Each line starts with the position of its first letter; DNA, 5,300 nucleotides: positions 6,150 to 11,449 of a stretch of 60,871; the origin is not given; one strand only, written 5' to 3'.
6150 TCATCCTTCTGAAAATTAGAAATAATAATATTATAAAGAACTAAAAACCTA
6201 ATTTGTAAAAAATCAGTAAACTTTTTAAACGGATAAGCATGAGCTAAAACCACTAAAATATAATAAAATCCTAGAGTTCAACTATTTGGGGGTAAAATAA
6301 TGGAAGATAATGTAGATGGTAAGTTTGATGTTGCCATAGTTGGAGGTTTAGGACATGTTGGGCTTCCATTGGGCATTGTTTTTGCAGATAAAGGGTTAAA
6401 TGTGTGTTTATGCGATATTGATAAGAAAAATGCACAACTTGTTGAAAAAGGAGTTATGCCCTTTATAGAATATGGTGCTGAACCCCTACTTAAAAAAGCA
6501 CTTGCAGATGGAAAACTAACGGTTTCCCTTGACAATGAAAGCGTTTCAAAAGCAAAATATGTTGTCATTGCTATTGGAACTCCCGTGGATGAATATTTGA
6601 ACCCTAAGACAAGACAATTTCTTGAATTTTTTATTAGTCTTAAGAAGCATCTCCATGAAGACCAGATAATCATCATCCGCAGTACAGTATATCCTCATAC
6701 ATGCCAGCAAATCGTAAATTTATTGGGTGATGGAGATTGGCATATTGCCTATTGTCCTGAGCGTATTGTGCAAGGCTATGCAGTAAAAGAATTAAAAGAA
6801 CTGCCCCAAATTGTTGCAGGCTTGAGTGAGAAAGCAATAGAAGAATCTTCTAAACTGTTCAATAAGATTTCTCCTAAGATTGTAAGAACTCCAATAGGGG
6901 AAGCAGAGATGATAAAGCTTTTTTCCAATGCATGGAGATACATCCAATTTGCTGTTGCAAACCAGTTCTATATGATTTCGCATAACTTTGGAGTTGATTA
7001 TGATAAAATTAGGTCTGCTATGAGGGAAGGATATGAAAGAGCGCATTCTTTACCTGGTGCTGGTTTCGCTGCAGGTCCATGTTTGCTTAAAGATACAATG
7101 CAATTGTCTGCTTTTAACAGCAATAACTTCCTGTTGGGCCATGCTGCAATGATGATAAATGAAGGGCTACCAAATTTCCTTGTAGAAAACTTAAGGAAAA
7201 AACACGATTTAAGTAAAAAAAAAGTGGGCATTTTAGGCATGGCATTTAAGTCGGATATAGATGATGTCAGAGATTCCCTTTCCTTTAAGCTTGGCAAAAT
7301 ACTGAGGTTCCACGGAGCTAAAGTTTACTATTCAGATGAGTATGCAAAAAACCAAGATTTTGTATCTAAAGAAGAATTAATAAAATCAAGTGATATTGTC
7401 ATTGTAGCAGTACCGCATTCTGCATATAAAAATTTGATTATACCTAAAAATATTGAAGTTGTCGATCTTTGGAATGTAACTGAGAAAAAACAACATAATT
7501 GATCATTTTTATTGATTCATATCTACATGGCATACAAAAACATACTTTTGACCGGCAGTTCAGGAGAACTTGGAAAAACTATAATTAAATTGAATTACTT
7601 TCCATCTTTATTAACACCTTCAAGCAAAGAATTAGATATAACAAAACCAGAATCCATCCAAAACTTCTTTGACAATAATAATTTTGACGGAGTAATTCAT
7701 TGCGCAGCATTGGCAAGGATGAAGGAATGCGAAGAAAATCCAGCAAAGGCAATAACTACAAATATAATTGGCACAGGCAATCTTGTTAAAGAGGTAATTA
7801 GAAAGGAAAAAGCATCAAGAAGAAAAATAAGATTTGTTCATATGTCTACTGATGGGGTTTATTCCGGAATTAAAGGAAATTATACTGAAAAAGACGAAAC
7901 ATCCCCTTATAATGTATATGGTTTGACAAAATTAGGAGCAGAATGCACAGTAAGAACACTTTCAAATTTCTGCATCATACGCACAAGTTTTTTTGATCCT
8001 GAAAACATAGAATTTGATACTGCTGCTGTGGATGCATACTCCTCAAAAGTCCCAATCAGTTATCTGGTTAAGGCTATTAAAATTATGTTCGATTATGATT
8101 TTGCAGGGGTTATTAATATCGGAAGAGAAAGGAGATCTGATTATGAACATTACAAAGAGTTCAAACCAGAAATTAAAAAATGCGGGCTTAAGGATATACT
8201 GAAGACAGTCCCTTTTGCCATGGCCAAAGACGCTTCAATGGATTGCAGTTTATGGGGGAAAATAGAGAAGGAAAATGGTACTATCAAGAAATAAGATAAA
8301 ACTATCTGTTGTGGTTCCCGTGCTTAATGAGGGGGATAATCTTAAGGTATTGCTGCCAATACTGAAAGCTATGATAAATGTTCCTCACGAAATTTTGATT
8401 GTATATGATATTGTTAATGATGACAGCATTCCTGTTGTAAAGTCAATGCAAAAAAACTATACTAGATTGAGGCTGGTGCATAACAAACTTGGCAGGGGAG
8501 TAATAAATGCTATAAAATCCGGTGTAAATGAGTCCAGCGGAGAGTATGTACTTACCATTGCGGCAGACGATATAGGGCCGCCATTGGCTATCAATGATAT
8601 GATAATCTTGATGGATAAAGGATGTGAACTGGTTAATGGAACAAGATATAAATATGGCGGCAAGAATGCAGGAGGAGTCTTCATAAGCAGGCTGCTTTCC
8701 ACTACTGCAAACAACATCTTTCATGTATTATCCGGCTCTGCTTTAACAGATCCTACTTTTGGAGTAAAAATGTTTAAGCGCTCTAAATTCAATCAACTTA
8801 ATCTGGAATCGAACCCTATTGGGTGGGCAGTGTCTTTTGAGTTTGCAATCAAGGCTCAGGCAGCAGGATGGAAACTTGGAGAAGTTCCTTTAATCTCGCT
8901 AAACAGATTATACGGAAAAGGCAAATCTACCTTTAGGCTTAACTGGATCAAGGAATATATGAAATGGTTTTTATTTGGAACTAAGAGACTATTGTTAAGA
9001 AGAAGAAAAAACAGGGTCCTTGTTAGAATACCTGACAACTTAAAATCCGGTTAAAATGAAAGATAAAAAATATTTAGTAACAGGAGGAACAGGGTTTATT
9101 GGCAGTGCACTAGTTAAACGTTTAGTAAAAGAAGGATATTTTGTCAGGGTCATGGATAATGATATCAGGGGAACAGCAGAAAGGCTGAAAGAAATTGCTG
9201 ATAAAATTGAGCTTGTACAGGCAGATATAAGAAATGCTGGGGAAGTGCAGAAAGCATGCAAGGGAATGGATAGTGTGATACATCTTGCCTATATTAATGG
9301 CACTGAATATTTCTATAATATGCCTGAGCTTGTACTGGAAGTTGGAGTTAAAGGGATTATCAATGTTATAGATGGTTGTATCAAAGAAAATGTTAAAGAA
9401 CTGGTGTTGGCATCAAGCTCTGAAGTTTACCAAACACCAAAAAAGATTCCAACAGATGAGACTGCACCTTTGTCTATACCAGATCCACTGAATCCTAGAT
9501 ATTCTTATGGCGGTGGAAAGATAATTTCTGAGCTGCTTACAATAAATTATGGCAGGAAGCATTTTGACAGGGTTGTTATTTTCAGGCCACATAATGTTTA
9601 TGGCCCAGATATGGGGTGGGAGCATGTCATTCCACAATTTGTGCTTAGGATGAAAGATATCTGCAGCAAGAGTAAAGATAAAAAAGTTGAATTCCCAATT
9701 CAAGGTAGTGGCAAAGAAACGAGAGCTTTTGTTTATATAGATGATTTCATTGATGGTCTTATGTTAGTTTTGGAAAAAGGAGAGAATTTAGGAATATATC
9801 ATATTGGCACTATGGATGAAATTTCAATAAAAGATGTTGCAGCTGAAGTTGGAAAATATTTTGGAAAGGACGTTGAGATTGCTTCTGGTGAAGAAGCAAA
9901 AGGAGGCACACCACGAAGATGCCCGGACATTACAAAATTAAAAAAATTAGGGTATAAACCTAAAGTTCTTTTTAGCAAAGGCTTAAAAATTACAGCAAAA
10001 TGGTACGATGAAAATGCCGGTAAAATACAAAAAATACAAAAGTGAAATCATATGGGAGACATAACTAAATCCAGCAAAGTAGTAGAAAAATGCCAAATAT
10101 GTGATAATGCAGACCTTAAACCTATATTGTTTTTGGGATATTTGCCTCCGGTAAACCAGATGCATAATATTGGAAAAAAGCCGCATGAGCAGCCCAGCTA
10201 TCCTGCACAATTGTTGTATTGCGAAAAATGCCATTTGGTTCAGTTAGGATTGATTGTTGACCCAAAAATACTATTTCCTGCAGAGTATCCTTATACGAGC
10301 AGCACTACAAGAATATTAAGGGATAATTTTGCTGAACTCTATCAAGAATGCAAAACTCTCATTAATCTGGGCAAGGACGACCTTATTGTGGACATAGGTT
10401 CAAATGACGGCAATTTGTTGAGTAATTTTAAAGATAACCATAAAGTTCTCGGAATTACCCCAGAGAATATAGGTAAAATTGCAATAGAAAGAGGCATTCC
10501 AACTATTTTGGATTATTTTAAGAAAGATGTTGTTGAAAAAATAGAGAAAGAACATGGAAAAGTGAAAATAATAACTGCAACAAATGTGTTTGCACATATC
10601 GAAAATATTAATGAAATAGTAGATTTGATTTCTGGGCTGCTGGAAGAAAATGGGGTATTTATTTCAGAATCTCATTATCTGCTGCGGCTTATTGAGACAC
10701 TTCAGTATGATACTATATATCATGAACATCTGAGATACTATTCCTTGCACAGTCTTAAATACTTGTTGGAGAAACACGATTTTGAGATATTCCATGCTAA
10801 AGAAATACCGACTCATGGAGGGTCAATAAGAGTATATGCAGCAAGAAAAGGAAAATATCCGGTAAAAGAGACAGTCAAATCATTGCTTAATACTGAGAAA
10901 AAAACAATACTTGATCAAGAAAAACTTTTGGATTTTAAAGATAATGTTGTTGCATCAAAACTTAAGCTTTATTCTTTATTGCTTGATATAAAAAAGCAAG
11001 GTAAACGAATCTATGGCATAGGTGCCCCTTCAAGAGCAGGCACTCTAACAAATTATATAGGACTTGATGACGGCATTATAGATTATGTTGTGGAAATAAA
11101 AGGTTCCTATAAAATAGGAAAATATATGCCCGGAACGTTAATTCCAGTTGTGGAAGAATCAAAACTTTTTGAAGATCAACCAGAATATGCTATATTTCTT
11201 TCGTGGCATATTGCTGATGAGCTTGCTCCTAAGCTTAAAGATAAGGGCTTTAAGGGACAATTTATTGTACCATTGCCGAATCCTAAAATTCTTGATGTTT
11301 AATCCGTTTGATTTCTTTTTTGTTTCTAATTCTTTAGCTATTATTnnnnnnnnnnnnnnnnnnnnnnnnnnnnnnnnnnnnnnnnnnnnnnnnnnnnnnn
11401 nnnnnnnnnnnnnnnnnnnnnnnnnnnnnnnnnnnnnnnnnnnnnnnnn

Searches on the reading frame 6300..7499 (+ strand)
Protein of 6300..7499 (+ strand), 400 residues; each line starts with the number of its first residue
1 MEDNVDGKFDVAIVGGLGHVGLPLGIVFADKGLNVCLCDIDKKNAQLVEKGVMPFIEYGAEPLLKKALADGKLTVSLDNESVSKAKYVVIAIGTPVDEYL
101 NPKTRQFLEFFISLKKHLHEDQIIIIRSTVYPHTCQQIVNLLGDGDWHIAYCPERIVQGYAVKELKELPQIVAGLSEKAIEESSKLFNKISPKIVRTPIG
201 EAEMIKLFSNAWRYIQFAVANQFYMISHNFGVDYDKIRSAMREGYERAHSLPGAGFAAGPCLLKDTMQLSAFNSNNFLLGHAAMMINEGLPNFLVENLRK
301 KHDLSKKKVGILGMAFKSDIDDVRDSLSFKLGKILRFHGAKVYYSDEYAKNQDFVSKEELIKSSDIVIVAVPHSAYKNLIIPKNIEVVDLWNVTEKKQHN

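Call 73: search_protein_families(library=pfam, proteins=[window:6300-7499:+], max_evalue=0.001)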
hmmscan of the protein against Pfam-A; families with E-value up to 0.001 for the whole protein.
window:6300-7499:+ (400 aa): 5 families
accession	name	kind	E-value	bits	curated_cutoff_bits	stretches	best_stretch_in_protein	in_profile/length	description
PF03721.20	UDPG_MGDP_dh_N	-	2.7e-34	118.8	27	1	13-181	5-181/187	UDP-glucose/GDP-mannose dehydrogenase family, NAD binding domain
PF03720.21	UDPG_MGDP_dh_C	-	5.4e-14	52.9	30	1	310-394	1-101/103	UDP-glucose/GDP-mannose dehydrogenase family, UDP binding domain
PF00984.24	UDPG_MGDP_dh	-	2.2e-11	44.2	25.4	1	201-275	2-77/94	UDP-glucose/GDP-mannose dehydrogenase family, central domain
PF03446.21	NAD_binding_2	-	3e-05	24.5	21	1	16-195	6-157/161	NAD binding domain of 6-phosphogluconate dehydrogenase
PF02826.25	2-Hacid_dh_C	-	0.00017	21.4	25.1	0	299-378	29-106/178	D-isomer specific 2-hydroxyacid dehydrogenase, NAD binding domain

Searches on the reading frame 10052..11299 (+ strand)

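Call 73: search_protein_families(library=pfam, proteins=[window:10052-11299:+], max_evalue=0.001)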
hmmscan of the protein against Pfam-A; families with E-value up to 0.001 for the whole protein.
window:10052-11299:+ (416 aa): 3 families
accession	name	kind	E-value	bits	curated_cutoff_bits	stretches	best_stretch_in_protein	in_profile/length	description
PF08484.17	Methyltransf_14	-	1.4e-41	142.4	23.5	1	253-409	1-160/160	C-methyltransferase C-terminal domain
PF13489.12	Methyltransf_23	-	8.2e-16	58.6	27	1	107-248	21-163/164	Methyltransferase domain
PF08421.16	Methyltransf_13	-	3e-13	50.2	31.3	1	14-75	1-62/62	Putative zinc binding domain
